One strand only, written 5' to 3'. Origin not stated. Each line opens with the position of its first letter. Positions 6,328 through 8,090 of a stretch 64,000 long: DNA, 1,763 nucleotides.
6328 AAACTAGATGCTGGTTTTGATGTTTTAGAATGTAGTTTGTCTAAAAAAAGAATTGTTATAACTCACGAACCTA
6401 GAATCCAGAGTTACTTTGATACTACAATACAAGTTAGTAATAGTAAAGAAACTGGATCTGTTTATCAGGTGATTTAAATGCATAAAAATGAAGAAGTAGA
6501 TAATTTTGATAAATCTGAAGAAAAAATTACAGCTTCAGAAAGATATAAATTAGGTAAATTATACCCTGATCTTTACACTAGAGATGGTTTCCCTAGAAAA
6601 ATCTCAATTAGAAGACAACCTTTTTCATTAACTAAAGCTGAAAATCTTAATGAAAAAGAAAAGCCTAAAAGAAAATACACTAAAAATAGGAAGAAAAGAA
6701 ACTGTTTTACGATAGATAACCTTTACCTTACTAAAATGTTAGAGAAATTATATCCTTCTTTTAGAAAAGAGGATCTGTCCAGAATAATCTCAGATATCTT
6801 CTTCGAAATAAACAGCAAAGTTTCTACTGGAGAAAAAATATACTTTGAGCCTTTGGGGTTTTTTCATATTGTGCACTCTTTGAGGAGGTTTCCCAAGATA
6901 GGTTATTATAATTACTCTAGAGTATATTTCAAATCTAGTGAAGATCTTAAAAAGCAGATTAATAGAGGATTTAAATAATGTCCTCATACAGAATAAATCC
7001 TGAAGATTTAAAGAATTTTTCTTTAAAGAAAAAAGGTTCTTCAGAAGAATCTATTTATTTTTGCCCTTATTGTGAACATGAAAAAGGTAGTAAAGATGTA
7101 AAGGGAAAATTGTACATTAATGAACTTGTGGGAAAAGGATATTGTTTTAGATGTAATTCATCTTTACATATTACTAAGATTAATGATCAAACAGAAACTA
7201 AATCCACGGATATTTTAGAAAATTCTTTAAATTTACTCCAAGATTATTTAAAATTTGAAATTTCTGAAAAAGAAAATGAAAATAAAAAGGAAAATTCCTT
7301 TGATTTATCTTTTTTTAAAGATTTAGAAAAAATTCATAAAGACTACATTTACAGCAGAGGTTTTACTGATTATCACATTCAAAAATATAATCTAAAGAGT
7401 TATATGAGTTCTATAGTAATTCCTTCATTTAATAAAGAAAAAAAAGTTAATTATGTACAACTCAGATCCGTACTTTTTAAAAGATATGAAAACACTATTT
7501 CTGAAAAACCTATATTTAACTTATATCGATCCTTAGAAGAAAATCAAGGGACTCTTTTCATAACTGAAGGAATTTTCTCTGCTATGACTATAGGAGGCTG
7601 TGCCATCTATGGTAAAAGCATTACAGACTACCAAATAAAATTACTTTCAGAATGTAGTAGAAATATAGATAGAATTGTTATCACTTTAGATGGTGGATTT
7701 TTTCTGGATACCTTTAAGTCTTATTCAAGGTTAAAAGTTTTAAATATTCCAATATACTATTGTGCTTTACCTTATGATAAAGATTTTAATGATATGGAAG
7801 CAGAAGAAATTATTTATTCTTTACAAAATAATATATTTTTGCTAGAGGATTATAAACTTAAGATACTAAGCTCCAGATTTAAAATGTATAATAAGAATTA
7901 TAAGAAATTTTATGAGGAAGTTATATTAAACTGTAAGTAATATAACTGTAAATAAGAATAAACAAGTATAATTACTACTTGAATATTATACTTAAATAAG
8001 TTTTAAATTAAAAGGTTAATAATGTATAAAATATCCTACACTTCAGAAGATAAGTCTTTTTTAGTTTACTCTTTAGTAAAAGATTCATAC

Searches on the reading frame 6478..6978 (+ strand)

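Call 80: search_protein_families(library=pfam, proteins=[window:6478-6978:+], max_evalue=0.01)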
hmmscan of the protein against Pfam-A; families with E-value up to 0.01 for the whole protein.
window:6478-6978:+ (166 aa): 1 family
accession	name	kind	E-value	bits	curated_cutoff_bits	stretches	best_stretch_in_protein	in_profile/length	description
PF00216.26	Bac_DNA_binding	-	0.00055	20.6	22.4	0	95-138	16-59/90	Bacterial DNA-binding protein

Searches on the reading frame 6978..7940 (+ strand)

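Call 21: search_protein_families(library=phrogs, proteins=[window:6978-7940:+], max_evalue=0.00001)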
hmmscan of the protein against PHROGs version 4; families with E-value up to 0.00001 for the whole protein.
window:6978-7940:+ (320 aa): 1 family
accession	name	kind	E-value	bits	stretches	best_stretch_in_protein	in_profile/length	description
phrog_47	-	DNA, RNA and nucleotide metabolism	8.9e-33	114.8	1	20-311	46-352/947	DNA primase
